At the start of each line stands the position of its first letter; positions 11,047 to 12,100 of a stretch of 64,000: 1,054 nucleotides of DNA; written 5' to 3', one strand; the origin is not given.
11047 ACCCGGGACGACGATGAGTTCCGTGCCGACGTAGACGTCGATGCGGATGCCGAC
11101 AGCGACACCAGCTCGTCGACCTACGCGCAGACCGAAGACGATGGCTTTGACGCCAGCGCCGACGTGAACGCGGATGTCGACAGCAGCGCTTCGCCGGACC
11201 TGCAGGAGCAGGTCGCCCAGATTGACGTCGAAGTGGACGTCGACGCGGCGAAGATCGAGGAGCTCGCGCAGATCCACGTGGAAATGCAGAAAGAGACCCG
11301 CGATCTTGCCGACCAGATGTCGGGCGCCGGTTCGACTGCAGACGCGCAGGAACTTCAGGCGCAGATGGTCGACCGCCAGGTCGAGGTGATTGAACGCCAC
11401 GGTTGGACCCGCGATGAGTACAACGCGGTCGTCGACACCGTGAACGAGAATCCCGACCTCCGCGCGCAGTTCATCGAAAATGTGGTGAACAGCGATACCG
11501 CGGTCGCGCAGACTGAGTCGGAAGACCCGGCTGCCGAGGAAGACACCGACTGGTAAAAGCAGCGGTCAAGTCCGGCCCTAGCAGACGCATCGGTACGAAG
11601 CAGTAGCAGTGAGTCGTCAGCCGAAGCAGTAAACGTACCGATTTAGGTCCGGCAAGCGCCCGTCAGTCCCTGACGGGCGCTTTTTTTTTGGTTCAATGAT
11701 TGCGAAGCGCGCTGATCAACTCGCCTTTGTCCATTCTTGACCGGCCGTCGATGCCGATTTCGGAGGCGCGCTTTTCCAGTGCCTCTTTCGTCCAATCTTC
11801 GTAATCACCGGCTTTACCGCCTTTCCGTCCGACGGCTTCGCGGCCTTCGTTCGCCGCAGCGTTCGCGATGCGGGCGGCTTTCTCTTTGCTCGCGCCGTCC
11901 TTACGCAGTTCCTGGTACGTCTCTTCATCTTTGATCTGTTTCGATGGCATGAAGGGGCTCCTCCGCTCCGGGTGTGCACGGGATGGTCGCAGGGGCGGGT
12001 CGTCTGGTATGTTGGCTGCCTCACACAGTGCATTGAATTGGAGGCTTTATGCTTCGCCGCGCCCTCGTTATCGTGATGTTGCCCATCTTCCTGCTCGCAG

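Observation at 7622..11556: ZraPSR-like architecture: a sigma-54 promoter drives an acidic secreted DUF4168 protein, divergent from an NtrC-type two-component operon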

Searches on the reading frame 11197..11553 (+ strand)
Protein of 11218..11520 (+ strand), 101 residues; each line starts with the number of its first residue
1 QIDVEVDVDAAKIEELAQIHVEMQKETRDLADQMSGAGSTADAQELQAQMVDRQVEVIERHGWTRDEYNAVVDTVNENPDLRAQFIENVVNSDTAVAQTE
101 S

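Call 17: find_homologous_proteins(query=window:11221-11511:+, max_evalue=0.001)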
Query seq(97 aa) (97 aa): 2 proteins with E <= 0.001 among 4 candidates.
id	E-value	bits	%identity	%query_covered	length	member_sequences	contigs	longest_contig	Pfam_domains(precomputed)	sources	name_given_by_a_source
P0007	2.0e-47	177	93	100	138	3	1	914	PF13767.12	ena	-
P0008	2.9e-38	148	96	78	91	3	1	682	PF13767.12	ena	-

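Call 27: search_protein_representatives(protein=window:11218-11520:+)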
Query: 101 residues. Proteins with E-value up to 0.001 (for the whole library): 65; up to 1e-10: 10; up to 1e-30: 2. The best 65 are listed.
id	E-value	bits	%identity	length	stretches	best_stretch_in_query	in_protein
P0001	5.2e-53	193.1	96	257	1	1-101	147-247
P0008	1.9e-40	153.0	96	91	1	23-101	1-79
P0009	3.7e-29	117.0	61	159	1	4-100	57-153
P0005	2.5e-26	108.0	58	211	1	6-98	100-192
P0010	4.0e-26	107.3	62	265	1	7-98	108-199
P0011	3.6e-15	72.4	53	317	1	6-92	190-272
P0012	2.0e-14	70.0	46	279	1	5-94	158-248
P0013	1.8e-13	66.9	36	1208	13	3-62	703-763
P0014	4.1e-12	62.6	41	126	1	5-87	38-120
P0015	5.7e-11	59.0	39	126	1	5-88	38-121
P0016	6.0e-10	55.7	42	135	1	7-89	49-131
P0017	3.5e-09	53.2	36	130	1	7-89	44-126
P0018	6.1e-09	52.5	33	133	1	6-89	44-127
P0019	8.1e-09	52.1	44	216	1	6-96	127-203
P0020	1.0e-08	51.8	39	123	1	12-87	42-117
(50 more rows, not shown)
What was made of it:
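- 11236..11520 (+): DUF4168 domain, a predicted four-helix unit. 65 cluster representatives at E<=1e-3 (call 27).
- On DUF4168 (PF13767): A HMMER search recovers 65 family representatives (call 27).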

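Call 28: find_encoding_contigs(protein=P0011, flank=6000, max_places=3)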
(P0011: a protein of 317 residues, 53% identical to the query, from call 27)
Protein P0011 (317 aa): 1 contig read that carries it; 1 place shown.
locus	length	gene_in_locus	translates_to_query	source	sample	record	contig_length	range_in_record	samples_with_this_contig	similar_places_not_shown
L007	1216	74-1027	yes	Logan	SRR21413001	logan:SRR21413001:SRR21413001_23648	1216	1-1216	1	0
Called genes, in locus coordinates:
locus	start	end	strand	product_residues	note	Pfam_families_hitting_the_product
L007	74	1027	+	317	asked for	-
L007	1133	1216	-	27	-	?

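Call 33: find_related_loci(query=A4, collection=metagenome_contigs, flank=6000)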
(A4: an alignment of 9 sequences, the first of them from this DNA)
Query A4 (101 aa) in metagenome_contigs; peptide patterns used: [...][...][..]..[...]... (x = any residue, [..] = any of these).
56 stretches matched a pattern, but none encodes a relative of the query by tblastn (E <= 1e-3).
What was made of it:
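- Tried and rejected: The first metagenome scan found nothing (call 33).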

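Call 34: find_encoding_contigs(protein=P0012, flank=6000, max_places=3)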
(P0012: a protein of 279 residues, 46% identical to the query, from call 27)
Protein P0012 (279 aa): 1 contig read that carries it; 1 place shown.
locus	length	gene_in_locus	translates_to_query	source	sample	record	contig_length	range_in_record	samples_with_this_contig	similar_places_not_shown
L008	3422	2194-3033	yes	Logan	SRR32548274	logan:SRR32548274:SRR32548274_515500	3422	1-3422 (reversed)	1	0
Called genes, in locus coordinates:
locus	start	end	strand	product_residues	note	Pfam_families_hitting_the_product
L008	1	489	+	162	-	?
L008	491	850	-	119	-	PF12844:HTH_19, PF13560:HTH_31, PF01381:HTH_3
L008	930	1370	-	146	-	-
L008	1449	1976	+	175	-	PF00719:Pyrophosphatase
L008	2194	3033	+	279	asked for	-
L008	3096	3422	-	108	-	?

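Call 35: find_encoding_contigs(protein=P0019, flank=6000, max_places=3)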
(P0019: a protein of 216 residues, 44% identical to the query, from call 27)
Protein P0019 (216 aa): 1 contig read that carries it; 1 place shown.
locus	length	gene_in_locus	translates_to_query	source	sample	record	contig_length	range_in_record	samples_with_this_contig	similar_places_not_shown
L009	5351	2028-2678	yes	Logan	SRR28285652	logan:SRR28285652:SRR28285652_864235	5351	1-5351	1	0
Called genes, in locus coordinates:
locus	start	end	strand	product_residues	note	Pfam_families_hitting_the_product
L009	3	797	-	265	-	?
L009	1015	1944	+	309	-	-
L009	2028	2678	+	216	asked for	-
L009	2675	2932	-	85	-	PF23855:DUF7218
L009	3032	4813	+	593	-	PF05960:DUF885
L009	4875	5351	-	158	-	?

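Call 36: find_encoding_contigs(protein=P0010, flank=6000, max_places=3)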
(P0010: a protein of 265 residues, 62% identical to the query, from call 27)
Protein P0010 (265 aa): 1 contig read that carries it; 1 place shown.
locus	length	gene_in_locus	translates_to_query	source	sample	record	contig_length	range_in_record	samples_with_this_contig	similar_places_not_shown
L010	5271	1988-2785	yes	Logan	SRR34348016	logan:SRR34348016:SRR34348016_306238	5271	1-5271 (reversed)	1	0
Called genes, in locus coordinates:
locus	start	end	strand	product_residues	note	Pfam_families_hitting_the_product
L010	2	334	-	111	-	?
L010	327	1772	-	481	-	PF00672:HAMP, PF26769:HAMP_PhoQ (faint), PF00512:HisKA, PF02518:HATPase_c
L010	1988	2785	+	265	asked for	-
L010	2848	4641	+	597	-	PF05960:DUF885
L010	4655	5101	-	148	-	PF05433:Rick_17kDa_Anti (weak)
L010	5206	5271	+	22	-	?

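Call 53: find_encoding_contigs(protein=P0014, flank=5000, max_places=4)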
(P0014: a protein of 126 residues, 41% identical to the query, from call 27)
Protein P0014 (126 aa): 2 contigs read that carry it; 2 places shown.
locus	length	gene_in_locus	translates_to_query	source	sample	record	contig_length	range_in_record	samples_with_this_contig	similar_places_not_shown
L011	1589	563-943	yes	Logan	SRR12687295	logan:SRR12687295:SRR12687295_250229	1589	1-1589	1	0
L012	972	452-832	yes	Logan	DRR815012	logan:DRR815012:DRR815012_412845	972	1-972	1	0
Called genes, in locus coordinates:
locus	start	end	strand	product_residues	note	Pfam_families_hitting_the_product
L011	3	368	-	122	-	?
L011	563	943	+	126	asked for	PF13767:DUF4168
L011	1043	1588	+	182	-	?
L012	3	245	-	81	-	?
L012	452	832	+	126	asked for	PF13767:DUF4168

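Call 54: find_encoding_contigs(protein=P0016, flank=5000, max_places=4)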
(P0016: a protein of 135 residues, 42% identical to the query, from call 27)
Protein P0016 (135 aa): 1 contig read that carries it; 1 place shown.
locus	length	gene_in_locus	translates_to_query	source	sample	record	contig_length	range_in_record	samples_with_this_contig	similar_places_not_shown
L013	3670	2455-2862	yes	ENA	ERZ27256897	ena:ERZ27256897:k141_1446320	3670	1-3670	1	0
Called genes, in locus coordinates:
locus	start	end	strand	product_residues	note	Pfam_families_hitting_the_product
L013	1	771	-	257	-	?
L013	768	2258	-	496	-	PF00672:HAMP, PF00512:HisKA, PF02518:HATPase_c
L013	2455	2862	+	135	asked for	PF13767:DUF4168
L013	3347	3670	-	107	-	?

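Call 59: predict_structure(alignment_id=A5)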
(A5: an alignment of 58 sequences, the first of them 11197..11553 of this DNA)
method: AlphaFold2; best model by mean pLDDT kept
length: 119 residues; sequences in the alignment: 58
mean_pLDDT: 87.7   pTM: 0.71
mean pLDDT of the five models: 87.7, 87.1, 87.1, 85.0, 83.5
residues with pLDDT >= 90: 85; 70-90: 15; 50-70: 19; < 50: 0
segments of 3 or more residues with pLDDT < 50: none
pLDDT, mean of each block of 10 residues (from residue 1): 58 88 96 94 93 95 97 96 97 95 77 65
secondary structure, 60 per line:
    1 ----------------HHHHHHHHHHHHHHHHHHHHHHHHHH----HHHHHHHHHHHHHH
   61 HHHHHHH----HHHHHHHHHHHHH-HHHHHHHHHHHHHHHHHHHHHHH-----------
elements in order: H17-42 H47-67 H72-84 H86-108
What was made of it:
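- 11236..11520 (+): AlphaFold2 pLDDT 87.7, four helices (call 59).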

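Call 62: fold_search(model_id=the predicted structure, library=pdb)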
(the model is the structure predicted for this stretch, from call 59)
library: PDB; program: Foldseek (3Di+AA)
matches with E <= 10: 95; with E <= 0.001: 0
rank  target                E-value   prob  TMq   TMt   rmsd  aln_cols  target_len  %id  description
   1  3mxz                  1.3e+00  0.14  0.26  0.29   9.9        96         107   14  Crystal Structure of tubulin folding cofactor A from Arabidopsis thaliana (released 2010-09-01)
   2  5aqq_D                2.1e+00  0.30  0.39  0.42   7.3        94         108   16  Fragment-based screening of HSP70 sheds light on the functional role of ATP-binding site residues (released 2016-10-05)
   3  6b87_B                2.1e+00  0.16  0.28  0.32  13.4        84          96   18  Crystal structure of transmembrane protein TMHC2_E (released 2018-03-14)
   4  7e59_A                2.6e+00  0.12  0.29  0.11  13.9        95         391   16  interferon-inducible anti-viral protein truncated (released 2021-05-05)
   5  9div_A                2.7e+00  0.16  0.35  0.32   6.3        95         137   16  The crystal structure of de novo designed ChuA binding protein C8 (released 2025-05-21)
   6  1hx1_B                3.1e+00  0.18  0.35  0.37   7.7       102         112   13  CRYSTAL STRUCTURE OF A BAG DOMAIN IN COMPLEX WITH THE HSC70 ATPASE DOMAIN (released 2001-03-07)
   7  6msq_A                3.1e+00  0.07  0.22  0.30   8.8        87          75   18  Crystal structure of pRO-2.3 (released 2019-05-08)
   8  6b87_A                3.3e+00  0.13  0.28  0.32  15.4        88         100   18  Crystal structure of transmembrane protein TMHC2_E (released 2018-03-14)
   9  6xxv_F                3.5e+00  0.16  0.34  0.39   8.5        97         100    9  Crystal Structure of a computationally designed Immunogen S2_1.2 in complex with its elicited antibody C57 (released 2020-04-22)
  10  8jpa_A                3.5e+00  0.15  0.32  0.28  11.7        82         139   13  De novo design cavitated protein without predefined topology (released 2023-06-28)
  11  2v8s_V                3.5e+00  0.10  0.26  0.31   9.2        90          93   11  VTI1B HABC DOMAIN - EPSINR ENTH DOMAIN COMPLEX (released 2007-11-27)
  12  6rrc_A                3.7e+00  0.13  0.34  0.14   7.1        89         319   13  Crystal structure of the N-terminal region of human cohesin subunit STAG1 in complex with RAD21 peptide (released 2019-06-19)
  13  9qls                  3.9e+00  0.11  0.33  0.04  12.5       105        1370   20  Human dysferlin (1-2017) in the lipid-free, Ca2+-bound state (released 2025-06-04)
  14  8jpa_B                4.2e+00  0.12  0.31  0.28  11.5        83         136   16  De novo design cavitated protein without predefined topology (released 2023-06-28)
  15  6wg3_D                4.2e+00  0.11  0.30  0.06   7.9        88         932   15  Cryo-EM structure of human Cohesin-NIPBL-DNA complex (released 2020-05-20)
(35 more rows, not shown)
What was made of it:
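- On Spy/CpxP/ZraP (LTXXQ) periplasmic proteins, as the family of the acidic protein: Foldseek's best hit has E=1.3, and CnrX has E=4.7 with TM 0.27 (call 62).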

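Call 63: search_solved_structures(query=A5, max_evalue=1)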
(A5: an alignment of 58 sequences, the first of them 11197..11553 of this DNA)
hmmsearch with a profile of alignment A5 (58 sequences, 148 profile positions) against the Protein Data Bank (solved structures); distinct sequences matched with E-value up to 1: 11.
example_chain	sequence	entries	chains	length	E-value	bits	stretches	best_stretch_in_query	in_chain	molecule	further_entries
8cws_A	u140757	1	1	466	0.016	18.6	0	77-113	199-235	F4132-2 Chain A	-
8cwy_A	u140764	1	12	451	0.02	18.3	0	77-113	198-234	T32-15-1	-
5cwb_A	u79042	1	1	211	0.023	18.1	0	79-115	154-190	Designed helical repeat protein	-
8yl8_A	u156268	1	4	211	0.13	15.6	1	37-93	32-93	De novo protein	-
8gy2_C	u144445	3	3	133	0.14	15.6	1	5-41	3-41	Small subunit of alcohol dehydrogenase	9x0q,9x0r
8yl4_A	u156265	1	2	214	0.17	15.3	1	37-93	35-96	De novo protein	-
9i4t_U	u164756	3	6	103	0.44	14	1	3-42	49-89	Photosystem II 5 kDa protein, chloroplastic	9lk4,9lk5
21du_N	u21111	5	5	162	0.52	13.7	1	2-28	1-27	nb35 | Nanobody Nb35 | Nb35 nanobody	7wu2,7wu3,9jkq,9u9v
5ovw_G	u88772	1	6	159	0.82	13.1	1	4-30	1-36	Nanobody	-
4llq_B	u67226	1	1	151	0.83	13.1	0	4-30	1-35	mutated light chain Clambda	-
5mmi_I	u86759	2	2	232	0.99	12.8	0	65-133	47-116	plastid ribosomal protein uL10c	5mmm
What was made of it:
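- On Spy/CpxP/ZraP (LTXXQ) periplasmic proteins, as the family of the acidic protein: A PDB profile search finds none of them (call 63).
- A profile search of the PDB does not find ZraP, Spy or CpxP (call 63).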

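Call 69: find_related_loci(query=A7, collection=metagenome_contigs, flank=4000)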
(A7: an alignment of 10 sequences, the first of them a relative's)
Query A7 (135 aa) in metagenome_contigs; peptide patterns used: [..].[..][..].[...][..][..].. (x = any residue, [..] = any of these).
365 stretches matched a pattern; 7 encode a relative of the query (tblastn E <= 1e-3); 7 distinct loci.
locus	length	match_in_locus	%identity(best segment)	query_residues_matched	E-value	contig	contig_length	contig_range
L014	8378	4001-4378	47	3-135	1e-27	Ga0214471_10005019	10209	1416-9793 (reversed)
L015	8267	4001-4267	46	47-135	1e-23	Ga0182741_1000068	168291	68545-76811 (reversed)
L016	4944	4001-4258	45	49-134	2e-22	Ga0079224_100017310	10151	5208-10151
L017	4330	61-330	43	45-134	2e-21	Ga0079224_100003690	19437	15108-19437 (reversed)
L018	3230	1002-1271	39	45-134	4e-19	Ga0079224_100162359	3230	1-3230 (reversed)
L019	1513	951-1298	32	1-120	3e-11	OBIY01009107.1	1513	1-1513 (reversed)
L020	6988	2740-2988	32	24-130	7e-7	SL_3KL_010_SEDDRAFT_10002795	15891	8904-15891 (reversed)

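Call 79: search_protein_families(library=pfam, proteins=[L009:1015-1944:+, L009:2028-2678:+, L008:2194-3033:+, L016:3881-4261:+, L014:3980-4381:+, L014:917-2266:-, L016:2600-3667:+], max_evalue=0.01)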
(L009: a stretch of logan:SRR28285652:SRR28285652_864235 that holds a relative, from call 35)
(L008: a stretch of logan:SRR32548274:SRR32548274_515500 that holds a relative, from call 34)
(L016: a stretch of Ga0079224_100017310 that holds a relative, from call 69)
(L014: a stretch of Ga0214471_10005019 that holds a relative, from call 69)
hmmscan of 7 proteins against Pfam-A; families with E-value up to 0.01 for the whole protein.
L009:1015-1944:+ (309 aa): 1 family
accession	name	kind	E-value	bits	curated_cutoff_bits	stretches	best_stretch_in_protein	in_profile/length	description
PF13767.11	DUF4168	-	1.7e-07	32.6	25.8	1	130-204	2-94/95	Domain of unknown function (DUF4168)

L009:2028-2678:+ (216 aa): 1 family
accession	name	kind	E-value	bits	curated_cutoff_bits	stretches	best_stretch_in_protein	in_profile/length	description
PF13767.11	DUF4168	-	2e-05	26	25.8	1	124-191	10-94/95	Domain of unknown function (DUF4168)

L008:2194-3033:+ (279 aa): 1 family
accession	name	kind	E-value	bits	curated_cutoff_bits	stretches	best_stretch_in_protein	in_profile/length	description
PF13767.11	DUF4168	-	0.00014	23.3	25.8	1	163-238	16-94/95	Domain of unknown function (DUF4168)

L016:3881-4261:+ (126 aa): 1 family
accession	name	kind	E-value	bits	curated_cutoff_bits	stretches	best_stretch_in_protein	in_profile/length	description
PF13767.11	DUF4168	-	2.5e-10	41.7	25.8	1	43-118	1-94/95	Domain of unknown function (DUF4168)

L014:3980-4381:+ (133 aa): 1 family
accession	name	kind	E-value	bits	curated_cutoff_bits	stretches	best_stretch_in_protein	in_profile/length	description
PF13767.11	DUF4168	-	3.2e-09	38.1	25.8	1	49-123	1-93/95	Domain of unknown function (DUF4168)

L014:917-2266:- (450 aa): 10 families
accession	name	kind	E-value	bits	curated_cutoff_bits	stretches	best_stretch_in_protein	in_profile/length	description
PF00158.32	Sigma54_activat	-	1.4e-67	227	20.2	1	142-308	1-167/168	Sigma-54 interaction domain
PF14532.12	Sigma54_activ_2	-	1.6e-24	87.2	25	1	143-313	1-138/138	Sigma-54 interaction domain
PF00072.30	Response_reg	-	3.7e-24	85.5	30.2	1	2-110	2-110/111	Response regulator receiver domain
PF25601.1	AAA_lid_14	-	1.1e-18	67.2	27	1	314-390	1-76/87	AAA+ ATPase lid domain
PF02954.25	HTH_8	-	5.4e-08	32.9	22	1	411-449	1-39/42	Bacterial regulatory protein, Fis family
PF00004.35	AAA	-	3.8e-07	31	21.2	1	166-289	1-117/131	ATPase family associated with various cellular activities (AAA)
PF07728.20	AAA_5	-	5.9e-06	26.8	22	1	165-285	1-124/139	AAA domain (dynein-related subfamily)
PF13191.12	AAA_16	-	5.3e-05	24.2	32.6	1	143-329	3-124/167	AAA ATPase domain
PF01078.27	Mg_chelatase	-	0.00017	21.5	20.3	1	166-283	25-157/207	Magnesium chelatase, subunit ChlI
PF13401.12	AAA_22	-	0.0068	17.2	27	0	166-201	8-43/130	AAA domain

L016:2600-3667:+ (355 aa): 2 families
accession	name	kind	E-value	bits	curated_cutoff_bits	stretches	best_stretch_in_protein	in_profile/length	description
PF01011.28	PQQ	-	6.6e-116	388.8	26.7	1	1-336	250-595/595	Glucose/ethanol/alcohol dehydrogenase, beta-propeller domain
PF13360.13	PQQ_2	-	1.3e-08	35.2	27.6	1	235-328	3-70/233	Outer membrane protein assembly factor BamB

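Call 85: search_dna_similar(query=P0016, collection=plasmids, mode=protein, max_evalue=0.001, max_rows=25)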
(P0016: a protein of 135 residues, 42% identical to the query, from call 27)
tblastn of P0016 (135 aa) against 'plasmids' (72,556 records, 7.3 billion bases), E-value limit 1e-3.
No match.
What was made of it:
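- Tried and rejected: The plasmid tblastn found nothing (call 85).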

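Call 93: search_protein_families(library=pfam, proteins=[L014:228-551:-, L014:237-608:+, L014:4681-5022:-, L014:4285-4815:+, L014:5087-5434:+, L014:5587-5919:+, L014:5916-7184:+, L014:7350-7694:+, L014:7815-8129:-], max_evalue=0.001)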
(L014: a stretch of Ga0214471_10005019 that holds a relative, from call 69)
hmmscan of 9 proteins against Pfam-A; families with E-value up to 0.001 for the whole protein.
L014:228-551:- (107 aa): 1 family
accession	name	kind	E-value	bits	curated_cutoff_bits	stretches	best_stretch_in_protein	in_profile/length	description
PF09907.15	HigB_toxin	-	3.4e-29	101.4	27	1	26-98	2-74/74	HigB_toxin, RelE-like toxic component of a toxin-antitoxin system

L014:237-608:+ (123 aa): 0 families

L014:4681-5022:- (113 aa): 0 families

L014:4285-4815:+ (176 aa): 0 families

L014:5087-5434:+ (115 aa): 0 families

L014:5587-5919:+ (110 aa): 3 families
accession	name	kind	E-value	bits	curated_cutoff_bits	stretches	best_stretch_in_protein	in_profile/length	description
PF13560.12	HTH_31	-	1.7e-09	38.3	27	1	19-58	1-40/64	Helix-turn-helix domain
PF01381.28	HTH_3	-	1.6e-07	31.6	23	1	25-56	2-33/55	Helix-turn-helix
PF12844.13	HTH_19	-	0.00032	21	30.2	1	24-60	4-37/64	Helix-turn-helix domain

L014:5916-7184:+ (422 aa): 2 families
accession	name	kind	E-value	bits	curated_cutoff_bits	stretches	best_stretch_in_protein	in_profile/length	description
PF07804.18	HipA_C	-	5e-42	144.4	30.5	1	176-389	1-213/213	HipA-like C-terminal domain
PF13657.11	Couple_hipA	-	1.1e-06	29.5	22.5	1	12-113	7-88/99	HipA N-terminal domain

L014:7350-7694:+ (114 aa): 0 families

L014:7815-8129:- (104 aa): 0 families
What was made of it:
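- L014 shares nothing else with the window (call 93).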

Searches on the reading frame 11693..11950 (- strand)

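Call 3: search_protein_families(library=pfam, proteins=[window:11693-11950:-], max_evalue=0.01)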
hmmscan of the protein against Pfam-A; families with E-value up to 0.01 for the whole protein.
window:11693-11950:- (85 aa): 2 families
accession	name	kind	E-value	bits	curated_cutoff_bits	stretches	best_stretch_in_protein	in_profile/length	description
PF23855.1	DUF7218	-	1.1e-21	77.1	27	1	2-48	2-47/47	Family of unknown function (DUF7218)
PF07498.18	Rho_N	-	0.0016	18.8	24.9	1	57-82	9-34/43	Rho termination factor, N-terminal domain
